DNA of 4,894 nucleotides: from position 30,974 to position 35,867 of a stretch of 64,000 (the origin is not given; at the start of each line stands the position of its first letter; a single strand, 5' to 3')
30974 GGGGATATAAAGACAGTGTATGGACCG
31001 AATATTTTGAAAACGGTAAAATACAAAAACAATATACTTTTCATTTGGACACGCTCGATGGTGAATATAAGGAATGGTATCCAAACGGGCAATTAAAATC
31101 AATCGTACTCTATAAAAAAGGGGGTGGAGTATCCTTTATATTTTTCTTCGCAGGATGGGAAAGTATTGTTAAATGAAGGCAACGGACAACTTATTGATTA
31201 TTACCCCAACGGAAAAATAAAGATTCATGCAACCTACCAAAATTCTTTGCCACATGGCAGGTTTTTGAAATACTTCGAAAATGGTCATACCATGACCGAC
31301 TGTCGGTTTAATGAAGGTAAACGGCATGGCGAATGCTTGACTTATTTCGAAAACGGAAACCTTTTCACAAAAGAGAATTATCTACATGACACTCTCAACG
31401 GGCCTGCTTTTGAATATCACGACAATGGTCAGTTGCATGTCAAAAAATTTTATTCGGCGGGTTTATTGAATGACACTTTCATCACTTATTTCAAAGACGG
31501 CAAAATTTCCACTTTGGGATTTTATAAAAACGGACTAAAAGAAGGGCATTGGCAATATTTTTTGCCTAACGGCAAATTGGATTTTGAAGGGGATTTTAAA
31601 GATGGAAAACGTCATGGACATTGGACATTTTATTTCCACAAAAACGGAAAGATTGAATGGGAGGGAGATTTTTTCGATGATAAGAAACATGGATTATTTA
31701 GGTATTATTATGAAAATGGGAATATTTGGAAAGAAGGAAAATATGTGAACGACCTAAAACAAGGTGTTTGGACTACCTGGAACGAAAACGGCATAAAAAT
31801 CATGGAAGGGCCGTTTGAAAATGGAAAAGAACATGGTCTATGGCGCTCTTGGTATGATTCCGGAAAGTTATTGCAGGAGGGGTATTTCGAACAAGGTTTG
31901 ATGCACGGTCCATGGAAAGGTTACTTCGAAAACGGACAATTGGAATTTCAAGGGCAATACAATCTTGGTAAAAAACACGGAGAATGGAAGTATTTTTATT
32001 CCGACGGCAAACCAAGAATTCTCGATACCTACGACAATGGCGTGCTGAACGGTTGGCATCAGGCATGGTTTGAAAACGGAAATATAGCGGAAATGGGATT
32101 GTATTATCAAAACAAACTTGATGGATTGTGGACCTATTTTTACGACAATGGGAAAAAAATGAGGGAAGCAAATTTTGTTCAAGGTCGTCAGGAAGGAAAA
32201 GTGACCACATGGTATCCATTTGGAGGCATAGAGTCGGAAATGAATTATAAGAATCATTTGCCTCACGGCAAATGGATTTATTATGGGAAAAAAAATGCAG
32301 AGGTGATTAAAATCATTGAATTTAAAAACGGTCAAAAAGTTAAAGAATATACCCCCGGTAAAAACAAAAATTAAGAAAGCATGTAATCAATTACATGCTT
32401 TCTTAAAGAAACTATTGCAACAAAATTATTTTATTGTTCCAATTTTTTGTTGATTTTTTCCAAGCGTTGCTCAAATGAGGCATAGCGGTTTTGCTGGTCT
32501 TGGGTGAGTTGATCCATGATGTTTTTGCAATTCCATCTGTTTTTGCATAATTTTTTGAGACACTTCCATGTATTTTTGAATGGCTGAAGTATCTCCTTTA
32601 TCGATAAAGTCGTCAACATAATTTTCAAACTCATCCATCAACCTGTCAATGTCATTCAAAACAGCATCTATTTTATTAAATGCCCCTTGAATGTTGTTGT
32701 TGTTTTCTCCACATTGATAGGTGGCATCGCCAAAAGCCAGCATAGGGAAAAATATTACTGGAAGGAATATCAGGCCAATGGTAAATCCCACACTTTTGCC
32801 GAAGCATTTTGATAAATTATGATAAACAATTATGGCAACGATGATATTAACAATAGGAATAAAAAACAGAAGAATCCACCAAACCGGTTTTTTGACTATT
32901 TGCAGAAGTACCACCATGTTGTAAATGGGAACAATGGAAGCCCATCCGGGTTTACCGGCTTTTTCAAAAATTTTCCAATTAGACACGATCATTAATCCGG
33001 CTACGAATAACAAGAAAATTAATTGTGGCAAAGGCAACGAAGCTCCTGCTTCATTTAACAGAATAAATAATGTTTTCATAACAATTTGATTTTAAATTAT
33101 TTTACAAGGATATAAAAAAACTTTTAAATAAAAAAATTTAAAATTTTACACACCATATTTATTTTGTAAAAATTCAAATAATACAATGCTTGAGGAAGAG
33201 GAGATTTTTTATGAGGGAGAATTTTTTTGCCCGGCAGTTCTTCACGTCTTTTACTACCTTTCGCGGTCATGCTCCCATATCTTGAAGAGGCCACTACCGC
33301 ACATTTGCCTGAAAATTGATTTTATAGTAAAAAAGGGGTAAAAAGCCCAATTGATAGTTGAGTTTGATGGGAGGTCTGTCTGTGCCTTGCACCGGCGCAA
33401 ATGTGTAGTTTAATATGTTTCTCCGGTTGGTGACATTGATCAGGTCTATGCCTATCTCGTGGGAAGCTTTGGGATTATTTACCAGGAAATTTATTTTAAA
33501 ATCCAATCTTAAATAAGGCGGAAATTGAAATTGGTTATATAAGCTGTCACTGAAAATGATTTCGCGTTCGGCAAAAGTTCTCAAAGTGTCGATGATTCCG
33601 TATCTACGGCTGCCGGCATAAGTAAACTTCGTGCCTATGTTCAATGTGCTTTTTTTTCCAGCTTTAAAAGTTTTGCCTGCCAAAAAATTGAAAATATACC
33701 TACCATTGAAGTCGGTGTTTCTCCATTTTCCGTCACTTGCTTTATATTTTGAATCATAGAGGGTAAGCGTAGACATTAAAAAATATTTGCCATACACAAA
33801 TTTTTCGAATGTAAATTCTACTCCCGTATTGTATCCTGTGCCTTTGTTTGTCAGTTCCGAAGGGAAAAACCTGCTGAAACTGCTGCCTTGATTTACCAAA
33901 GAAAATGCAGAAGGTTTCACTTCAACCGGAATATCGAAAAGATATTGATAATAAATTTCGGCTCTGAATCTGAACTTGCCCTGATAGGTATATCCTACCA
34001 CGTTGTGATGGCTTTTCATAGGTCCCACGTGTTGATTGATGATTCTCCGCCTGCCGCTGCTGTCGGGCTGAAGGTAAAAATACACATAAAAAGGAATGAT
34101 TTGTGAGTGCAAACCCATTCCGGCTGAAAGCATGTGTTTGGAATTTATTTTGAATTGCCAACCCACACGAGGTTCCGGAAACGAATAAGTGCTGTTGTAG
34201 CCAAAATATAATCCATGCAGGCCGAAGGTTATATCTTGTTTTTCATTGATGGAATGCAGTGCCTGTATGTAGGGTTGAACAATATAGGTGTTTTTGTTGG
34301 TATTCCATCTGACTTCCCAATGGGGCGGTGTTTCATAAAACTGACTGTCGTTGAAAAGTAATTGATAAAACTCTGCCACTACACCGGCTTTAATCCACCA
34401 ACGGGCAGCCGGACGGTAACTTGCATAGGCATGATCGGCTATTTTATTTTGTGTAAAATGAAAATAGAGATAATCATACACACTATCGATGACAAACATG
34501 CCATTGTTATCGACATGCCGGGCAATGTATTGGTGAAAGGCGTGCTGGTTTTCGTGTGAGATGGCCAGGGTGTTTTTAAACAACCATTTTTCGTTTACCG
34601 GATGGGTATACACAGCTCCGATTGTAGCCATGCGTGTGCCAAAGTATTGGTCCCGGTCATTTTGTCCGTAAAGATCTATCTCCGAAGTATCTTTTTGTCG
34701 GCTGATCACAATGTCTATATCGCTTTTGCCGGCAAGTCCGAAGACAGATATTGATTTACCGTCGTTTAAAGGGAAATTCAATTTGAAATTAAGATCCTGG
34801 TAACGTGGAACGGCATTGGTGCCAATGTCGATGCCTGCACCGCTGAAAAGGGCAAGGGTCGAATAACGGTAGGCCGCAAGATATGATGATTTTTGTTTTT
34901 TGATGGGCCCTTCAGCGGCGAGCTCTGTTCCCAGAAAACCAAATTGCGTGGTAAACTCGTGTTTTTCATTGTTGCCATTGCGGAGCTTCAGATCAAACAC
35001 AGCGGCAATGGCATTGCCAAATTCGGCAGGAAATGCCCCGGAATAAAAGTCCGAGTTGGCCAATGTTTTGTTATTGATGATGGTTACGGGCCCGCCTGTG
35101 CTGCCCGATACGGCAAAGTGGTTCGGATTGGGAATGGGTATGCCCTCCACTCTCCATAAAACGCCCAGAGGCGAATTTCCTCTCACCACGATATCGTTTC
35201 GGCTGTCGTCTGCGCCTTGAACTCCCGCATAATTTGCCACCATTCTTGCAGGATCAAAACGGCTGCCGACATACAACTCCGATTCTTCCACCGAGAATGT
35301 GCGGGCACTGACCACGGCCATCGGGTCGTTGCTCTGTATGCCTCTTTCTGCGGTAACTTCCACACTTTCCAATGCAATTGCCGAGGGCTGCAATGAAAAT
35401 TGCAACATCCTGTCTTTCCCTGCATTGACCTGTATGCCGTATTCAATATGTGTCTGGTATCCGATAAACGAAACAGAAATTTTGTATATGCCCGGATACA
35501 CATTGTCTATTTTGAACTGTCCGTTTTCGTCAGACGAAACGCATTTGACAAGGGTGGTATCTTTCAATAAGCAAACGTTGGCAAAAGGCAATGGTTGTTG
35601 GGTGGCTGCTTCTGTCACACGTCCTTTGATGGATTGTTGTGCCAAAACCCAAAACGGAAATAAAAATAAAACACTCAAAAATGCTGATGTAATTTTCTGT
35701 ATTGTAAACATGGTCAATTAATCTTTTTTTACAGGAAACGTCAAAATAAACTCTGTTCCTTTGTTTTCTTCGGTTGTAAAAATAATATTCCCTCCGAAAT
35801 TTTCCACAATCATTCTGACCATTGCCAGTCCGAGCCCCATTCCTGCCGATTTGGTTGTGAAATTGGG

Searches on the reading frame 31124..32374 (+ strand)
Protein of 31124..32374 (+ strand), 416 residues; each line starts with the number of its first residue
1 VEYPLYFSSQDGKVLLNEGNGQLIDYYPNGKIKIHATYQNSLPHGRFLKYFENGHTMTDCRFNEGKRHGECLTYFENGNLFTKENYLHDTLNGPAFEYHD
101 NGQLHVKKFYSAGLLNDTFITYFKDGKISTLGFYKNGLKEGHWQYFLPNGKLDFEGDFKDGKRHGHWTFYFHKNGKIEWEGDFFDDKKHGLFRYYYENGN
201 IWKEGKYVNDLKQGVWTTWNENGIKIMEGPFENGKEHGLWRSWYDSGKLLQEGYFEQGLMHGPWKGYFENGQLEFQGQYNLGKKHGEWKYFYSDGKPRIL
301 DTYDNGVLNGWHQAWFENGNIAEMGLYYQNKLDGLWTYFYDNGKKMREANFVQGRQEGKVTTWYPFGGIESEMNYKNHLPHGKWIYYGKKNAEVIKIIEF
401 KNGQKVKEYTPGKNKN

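Call 29: search_protein_families(library=pfam, proteins=[window:31124-32374:+])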
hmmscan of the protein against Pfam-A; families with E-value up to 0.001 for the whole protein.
window:31124-32374:+ (416 aa): 1 family
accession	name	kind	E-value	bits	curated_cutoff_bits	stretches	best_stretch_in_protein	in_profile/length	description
PF07661.19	MORN_2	-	5.6e-51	164.9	29.6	2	260-280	1-21/22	MORN repeat variant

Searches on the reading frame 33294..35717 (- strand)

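Call 29: search_protein_families(library=pfam, proteins=[window:33294-35717:-])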
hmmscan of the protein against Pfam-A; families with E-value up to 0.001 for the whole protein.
window:33294-35717:- (807 aa): 2 families
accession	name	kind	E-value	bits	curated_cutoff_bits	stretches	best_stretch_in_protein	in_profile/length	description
PF13620.12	CarboxypepD_reg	-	2.8e-16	60.1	32.3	1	29-110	1-82/82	Carboxypeptidase regulatory-like domain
PF13715.12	CarbopepD_reg_2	-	8.4e-15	55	32.2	1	30-121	1-88/88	CarboxypepD_reg-like domain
